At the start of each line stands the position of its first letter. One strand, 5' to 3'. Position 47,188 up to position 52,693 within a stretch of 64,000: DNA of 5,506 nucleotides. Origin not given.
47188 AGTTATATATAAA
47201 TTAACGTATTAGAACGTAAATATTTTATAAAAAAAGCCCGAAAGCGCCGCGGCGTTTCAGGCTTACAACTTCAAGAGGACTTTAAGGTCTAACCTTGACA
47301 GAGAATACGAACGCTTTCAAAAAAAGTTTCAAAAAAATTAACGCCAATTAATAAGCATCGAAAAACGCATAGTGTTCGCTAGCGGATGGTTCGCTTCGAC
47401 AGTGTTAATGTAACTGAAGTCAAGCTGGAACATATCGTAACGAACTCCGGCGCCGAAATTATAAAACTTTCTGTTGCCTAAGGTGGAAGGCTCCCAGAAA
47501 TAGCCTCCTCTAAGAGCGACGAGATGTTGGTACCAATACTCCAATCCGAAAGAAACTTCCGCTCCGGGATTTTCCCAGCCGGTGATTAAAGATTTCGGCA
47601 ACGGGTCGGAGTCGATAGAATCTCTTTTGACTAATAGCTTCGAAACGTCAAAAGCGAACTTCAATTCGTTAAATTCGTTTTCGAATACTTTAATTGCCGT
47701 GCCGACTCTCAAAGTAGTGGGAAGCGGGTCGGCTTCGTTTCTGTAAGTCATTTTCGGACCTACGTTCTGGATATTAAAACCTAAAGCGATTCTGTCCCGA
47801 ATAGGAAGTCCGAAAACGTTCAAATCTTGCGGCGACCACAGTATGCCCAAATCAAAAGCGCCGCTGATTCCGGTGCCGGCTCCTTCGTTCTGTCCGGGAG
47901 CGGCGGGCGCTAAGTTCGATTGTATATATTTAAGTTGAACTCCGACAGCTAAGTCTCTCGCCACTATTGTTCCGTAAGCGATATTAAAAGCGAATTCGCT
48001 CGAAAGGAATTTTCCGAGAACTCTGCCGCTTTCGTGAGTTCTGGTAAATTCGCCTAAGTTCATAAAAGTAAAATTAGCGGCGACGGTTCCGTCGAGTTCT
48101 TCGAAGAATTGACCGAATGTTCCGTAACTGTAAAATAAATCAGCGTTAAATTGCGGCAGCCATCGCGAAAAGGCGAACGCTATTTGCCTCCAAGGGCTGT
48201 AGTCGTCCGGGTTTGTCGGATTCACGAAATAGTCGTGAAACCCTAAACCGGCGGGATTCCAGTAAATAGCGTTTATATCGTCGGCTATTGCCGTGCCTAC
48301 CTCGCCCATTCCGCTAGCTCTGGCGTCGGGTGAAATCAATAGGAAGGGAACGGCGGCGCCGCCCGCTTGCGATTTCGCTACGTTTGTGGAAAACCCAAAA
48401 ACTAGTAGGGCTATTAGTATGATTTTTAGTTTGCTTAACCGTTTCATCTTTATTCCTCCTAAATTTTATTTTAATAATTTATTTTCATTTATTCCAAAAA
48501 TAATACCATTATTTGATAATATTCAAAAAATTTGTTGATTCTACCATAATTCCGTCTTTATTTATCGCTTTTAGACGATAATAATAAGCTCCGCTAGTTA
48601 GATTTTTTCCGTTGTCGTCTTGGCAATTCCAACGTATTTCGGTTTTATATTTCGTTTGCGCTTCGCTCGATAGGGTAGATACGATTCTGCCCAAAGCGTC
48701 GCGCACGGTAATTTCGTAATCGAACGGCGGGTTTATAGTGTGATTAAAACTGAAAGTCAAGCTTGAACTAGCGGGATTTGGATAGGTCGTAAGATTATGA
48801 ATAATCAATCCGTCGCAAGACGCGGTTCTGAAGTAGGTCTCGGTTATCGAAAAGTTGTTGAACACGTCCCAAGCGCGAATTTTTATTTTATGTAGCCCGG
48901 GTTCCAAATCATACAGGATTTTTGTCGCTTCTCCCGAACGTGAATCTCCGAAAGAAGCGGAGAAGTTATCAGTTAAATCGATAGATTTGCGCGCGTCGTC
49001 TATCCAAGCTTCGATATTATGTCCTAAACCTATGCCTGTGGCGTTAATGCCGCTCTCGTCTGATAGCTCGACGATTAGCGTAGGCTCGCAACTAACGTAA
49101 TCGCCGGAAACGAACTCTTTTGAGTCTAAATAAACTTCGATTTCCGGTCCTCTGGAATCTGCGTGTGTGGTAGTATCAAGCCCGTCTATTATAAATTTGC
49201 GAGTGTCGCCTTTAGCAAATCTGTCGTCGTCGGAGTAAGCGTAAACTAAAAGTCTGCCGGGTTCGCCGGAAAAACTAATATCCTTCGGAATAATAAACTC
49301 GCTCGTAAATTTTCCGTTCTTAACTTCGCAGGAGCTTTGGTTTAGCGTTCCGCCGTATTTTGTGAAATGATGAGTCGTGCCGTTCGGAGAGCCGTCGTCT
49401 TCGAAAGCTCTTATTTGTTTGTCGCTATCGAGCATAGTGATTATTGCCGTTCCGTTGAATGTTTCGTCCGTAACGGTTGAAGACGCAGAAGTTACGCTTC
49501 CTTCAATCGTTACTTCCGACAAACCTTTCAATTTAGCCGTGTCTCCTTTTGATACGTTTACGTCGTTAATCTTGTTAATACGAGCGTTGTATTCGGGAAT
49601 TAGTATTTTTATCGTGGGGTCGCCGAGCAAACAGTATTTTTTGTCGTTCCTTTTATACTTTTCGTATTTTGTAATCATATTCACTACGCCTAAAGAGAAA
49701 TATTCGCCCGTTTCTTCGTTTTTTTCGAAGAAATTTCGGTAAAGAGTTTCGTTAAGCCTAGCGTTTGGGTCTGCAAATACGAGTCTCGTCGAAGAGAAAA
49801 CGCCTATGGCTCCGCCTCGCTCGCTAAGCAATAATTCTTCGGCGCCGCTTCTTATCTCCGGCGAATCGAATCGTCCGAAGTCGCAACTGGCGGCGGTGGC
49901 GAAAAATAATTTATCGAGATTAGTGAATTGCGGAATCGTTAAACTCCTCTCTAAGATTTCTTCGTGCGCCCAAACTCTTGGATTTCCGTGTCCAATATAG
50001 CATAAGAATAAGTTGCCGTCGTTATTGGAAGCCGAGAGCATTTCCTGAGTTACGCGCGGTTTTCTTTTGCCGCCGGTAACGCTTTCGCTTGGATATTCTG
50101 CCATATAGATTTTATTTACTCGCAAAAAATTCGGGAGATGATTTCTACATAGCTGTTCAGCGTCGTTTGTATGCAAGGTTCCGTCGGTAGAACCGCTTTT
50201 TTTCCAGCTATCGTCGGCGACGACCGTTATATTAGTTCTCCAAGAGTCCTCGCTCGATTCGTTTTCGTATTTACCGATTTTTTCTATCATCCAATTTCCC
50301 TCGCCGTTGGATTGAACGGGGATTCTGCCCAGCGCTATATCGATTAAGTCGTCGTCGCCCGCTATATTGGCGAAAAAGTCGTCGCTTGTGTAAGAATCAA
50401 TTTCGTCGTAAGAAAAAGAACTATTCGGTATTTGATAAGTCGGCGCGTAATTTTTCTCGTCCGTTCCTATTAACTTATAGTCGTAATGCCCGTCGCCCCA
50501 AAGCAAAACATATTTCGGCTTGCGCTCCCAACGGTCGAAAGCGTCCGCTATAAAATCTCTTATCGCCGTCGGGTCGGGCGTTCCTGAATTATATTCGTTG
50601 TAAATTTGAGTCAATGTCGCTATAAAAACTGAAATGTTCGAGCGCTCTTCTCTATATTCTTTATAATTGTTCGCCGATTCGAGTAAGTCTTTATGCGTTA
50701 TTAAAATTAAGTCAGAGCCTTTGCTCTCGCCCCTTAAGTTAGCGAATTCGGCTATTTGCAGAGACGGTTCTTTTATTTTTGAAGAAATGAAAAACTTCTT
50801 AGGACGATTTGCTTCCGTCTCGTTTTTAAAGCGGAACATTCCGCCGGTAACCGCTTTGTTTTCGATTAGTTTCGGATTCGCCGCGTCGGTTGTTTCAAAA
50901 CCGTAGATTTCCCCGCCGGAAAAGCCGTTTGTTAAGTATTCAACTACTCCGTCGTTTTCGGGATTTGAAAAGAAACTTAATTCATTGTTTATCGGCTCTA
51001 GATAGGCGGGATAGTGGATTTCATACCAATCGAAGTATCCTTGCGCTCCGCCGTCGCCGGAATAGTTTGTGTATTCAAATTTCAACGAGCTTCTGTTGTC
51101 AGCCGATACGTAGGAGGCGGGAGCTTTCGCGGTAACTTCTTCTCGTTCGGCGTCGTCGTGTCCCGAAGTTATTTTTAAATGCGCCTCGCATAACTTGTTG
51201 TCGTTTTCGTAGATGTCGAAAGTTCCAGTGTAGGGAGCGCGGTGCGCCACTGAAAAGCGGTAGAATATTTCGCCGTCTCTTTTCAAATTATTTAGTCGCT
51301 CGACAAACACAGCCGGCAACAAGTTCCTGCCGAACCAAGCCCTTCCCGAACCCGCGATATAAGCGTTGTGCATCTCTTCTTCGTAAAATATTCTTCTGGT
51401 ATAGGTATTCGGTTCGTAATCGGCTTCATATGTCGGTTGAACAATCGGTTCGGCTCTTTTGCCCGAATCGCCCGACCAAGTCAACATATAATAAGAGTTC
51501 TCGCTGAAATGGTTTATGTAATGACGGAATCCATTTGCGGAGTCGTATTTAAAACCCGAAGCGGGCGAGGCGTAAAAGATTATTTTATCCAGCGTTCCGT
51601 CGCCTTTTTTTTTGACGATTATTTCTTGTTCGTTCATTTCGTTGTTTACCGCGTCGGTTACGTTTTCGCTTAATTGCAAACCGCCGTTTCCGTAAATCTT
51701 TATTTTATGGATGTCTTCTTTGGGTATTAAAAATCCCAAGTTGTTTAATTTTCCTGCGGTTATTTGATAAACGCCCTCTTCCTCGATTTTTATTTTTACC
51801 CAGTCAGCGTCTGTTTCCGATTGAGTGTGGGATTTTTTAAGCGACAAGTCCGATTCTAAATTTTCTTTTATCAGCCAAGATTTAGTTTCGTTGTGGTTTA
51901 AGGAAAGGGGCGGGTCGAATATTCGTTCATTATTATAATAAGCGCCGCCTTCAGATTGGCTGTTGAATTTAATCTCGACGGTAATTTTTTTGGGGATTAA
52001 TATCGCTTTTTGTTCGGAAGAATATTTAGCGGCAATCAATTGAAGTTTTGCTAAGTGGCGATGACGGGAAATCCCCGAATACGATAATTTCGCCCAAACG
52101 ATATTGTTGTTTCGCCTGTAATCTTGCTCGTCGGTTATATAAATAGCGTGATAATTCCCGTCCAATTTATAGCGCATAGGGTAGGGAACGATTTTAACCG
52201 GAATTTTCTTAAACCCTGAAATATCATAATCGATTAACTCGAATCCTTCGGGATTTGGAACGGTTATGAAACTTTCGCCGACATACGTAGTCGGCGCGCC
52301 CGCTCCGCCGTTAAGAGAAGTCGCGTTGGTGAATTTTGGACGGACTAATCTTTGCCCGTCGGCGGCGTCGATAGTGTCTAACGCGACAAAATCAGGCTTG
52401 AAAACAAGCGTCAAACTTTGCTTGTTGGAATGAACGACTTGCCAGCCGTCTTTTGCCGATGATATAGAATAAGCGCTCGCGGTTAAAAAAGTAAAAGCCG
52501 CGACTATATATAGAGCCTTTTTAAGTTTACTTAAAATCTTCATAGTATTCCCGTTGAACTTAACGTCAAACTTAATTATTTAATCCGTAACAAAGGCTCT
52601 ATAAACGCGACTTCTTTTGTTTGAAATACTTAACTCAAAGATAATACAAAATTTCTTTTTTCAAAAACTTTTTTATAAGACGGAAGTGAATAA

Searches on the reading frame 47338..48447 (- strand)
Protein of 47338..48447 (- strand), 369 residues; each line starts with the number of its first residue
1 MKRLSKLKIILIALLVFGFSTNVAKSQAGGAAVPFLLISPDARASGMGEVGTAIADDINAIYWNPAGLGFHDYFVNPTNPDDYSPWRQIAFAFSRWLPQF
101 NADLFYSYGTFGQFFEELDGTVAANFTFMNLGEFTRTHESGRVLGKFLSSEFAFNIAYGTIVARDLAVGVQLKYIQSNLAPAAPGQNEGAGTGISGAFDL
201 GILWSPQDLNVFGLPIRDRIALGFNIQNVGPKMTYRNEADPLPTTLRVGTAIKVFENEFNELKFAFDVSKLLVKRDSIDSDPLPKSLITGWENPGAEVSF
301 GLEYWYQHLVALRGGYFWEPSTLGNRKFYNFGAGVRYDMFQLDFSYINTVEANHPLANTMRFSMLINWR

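Call 35: search_protein_families(library=pfam, proteins=[window:47338-48447:-], max_evalue=0.00001)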
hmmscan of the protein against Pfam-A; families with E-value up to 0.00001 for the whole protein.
window:47338-48447:- (369 aa): 1 family
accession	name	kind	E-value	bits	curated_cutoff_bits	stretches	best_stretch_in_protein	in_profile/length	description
PF19572.5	PorV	-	1.3e-23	84.3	27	1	28-274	8-239/243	Type IX secretion system protein PorV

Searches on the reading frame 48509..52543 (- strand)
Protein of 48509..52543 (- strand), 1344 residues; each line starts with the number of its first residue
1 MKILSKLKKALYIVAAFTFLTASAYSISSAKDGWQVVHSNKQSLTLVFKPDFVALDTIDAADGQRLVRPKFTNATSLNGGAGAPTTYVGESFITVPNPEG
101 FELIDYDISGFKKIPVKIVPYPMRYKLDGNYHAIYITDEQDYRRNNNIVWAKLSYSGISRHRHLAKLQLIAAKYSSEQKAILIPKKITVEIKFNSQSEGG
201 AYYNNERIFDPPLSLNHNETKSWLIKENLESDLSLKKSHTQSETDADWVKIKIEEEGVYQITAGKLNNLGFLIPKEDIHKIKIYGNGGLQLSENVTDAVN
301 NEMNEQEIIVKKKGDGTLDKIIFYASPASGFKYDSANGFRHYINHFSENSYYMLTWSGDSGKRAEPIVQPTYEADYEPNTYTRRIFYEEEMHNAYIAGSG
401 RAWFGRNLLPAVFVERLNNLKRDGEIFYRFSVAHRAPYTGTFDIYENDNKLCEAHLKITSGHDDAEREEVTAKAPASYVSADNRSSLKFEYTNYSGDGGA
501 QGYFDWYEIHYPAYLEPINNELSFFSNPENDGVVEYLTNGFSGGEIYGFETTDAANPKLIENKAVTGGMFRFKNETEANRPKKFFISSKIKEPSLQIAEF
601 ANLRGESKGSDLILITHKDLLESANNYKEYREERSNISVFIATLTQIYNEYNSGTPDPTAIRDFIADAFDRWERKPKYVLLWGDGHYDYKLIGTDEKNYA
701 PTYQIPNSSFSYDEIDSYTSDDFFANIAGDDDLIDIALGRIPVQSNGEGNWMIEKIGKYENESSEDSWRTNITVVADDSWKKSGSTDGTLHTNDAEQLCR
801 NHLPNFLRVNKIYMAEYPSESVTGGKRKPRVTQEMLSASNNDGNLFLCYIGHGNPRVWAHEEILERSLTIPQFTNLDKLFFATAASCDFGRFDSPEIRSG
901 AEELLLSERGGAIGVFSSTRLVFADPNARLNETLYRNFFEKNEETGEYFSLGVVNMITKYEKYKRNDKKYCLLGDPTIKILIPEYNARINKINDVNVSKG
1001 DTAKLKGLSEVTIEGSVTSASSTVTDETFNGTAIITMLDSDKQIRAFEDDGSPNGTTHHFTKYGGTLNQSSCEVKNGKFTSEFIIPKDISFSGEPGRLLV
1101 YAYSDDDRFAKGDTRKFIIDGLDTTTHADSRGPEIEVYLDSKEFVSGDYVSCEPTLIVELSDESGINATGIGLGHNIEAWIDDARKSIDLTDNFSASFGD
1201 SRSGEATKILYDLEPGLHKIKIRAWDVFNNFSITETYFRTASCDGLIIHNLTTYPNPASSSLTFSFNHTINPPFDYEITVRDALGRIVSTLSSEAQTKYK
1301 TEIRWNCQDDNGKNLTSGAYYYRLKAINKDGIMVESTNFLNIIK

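Call 35: search_protein_families(library=pfam, proteins=[window:48509-52543:-], max_evalue=0.00001)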
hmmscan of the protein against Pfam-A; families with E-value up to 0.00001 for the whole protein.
window:48509-52543:- (1344 aa): 3 families
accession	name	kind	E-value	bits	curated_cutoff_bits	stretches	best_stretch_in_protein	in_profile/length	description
PF01364.23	Peptidase_C25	-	3.7e-89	300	23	1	613-979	2-373/374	Peptidase family C25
PF13860.13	FlgD_ig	-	8.7e-07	29.3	27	1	1271-1329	19-78/79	FlgD Ig-like domain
PF18962.6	Por_Secre_tail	-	9.9e-06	26.2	27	0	1254-1328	2-66/75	Secretion system C-terminal sorting domain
